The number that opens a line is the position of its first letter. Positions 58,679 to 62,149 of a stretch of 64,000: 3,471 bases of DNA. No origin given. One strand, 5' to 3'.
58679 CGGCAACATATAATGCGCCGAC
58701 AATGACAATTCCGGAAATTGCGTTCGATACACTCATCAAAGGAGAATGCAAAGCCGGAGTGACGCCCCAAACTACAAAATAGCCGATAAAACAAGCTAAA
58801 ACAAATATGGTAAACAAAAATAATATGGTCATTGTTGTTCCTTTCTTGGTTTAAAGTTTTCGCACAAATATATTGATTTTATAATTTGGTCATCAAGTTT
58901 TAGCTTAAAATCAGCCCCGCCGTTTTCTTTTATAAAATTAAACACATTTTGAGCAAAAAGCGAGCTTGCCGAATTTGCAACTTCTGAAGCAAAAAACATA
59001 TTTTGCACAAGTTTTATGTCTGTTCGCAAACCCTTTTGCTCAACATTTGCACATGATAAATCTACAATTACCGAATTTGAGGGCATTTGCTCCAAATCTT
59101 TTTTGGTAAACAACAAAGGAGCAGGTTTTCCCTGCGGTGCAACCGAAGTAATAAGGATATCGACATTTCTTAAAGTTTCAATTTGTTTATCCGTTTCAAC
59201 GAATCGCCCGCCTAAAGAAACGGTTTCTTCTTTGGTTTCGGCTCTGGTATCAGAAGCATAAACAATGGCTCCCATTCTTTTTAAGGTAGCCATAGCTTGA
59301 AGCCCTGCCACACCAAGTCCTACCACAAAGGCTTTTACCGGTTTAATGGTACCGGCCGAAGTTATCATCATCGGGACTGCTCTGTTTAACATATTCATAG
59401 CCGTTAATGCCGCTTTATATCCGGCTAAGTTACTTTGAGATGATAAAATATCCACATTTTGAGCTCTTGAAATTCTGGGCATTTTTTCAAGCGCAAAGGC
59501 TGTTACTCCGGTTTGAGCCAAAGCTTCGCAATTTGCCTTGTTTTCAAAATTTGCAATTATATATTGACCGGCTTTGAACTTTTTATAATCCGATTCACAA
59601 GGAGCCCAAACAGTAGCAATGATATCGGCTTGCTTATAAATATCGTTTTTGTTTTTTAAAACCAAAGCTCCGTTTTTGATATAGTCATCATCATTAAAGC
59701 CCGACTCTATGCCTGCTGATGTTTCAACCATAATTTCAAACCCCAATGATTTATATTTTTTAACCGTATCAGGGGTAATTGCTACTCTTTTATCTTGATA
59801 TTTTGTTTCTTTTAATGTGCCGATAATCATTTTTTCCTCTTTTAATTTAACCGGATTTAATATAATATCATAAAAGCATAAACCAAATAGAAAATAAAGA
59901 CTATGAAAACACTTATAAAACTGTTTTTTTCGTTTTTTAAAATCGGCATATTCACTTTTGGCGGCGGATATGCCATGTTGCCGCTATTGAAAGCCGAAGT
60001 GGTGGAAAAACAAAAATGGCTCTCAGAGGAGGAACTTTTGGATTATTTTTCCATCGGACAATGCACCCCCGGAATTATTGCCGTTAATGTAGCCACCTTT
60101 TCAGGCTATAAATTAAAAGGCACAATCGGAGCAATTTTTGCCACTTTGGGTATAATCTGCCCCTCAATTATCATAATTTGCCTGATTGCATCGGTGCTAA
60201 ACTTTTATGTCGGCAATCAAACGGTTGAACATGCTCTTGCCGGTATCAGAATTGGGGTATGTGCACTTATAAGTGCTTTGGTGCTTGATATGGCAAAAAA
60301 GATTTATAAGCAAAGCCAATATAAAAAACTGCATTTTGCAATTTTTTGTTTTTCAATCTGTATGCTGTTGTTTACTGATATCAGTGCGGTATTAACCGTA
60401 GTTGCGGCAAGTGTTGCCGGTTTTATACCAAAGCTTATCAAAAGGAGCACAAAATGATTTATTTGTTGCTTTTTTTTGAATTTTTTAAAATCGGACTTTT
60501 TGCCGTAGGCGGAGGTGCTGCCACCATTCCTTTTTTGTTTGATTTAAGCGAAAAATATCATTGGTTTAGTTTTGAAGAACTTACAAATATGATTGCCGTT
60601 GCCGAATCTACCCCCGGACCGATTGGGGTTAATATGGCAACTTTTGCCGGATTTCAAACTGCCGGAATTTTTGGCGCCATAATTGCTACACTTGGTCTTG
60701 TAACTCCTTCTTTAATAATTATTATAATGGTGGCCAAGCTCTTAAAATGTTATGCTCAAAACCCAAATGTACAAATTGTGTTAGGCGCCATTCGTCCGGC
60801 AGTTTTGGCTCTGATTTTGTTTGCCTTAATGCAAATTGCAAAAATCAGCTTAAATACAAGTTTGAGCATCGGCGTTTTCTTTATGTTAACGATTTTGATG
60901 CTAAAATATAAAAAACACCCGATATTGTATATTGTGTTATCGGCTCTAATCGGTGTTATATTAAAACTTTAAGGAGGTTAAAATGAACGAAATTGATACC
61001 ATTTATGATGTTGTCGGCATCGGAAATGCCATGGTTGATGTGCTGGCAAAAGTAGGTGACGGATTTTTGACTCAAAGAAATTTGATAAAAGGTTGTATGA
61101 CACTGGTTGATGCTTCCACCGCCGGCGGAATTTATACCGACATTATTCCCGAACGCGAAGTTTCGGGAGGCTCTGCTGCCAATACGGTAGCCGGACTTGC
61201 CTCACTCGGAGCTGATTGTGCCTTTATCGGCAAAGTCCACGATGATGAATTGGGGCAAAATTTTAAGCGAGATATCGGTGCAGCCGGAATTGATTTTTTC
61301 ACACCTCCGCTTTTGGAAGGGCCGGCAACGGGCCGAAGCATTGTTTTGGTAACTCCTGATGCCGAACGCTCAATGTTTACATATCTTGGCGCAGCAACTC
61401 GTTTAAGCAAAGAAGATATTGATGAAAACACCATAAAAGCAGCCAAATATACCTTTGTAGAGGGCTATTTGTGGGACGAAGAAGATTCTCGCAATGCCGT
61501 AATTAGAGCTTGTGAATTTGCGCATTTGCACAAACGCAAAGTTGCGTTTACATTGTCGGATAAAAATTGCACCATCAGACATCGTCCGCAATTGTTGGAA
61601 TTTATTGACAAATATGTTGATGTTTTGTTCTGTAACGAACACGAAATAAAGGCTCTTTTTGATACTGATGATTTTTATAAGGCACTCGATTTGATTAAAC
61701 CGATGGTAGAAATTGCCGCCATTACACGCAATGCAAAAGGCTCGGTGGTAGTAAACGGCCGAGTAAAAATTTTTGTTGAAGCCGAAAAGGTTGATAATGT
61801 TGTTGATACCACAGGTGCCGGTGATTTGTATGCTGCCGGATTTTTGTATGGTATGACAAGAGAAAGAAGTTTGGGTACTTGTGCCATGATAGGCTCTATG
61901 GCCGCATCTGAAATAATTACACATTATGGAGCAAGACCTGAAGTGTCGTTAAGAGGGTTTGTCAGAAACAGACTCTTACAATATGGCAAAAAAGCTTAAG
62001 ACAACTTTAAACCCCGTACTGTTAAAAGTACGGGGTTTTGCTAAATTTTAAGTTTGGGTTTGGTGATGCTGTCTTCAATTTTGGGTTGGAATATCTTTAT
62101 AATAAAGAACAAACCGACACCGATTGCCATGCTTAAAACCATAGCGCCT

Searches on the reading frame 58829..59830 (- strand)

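Call 62: search_protein_families(library=pfam, proteins=[window:58829-59830:-], max_evalue=0.01)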
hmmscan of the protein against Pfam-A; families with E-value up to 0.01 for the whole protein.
window:58829-59830:- (333 aa): 5 families
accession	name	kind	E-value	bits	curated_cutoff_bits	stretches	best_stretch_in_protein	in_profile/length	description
PF05222.21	AlaDh_PNT_N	-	3.2e-36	125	30.4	1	5-136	2-136/136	Alanine dehydrogenase/PNT, N-terminal domain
PF01262.27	AlaDh_PNT_C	-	5.3e-33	114.7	23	1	140-322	1-205/214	Alanine dehydrogenase/PNT, C-terminal domain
PF02826.25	2-Hacid_dh_C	-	3.5e-06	27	25.1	1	162-261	34-129/178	D-isomer specific 2-hydroxyacid dehydrogenase, NAD binding domain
PF03446.21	NAD_binding_2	-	5e-05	23.8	21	1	169-266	4-100/161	NAD binding domain of 6-phosphogluconate dehydrogenase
PF01488.26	Shikimate_DH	-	0.0064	17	24.3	0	161-266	9-120/138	Shikimate / quinate 5-dehydrogenase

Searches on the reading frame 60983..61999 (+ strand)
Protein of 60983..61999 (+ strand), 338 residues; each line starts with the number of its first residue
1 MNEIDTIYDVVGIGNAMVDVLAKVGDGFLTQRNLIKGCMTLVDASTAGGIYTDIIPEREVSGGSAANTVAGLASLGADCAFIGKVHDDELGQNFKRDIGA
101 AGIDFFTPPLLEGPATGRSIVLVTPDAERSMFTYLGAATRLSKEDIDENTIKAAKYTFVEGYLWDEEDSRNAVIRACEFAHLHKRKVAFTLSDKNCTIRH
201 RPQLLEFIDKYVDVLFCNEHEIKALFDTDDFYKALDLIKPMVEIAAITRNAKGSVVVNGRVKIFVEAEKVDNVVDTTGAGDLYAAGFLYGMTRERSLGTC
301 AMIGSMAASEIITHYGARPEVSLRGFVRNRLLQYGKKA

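Call 62: search_protein_families(library=pfam, proteins=[window:60983-61999:+], max_evalue=0.01)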
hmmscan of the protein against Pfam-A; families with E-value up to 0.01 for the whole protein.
window:60983-61999:+ (338 aa): 1 family
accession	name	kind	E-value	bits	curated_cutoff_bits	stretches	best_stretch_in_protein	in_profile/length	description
PF00294.29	PfkB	-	2.3e-42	145.8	25.8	1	60-319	34-297/302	pfkB family carbohydrate kinase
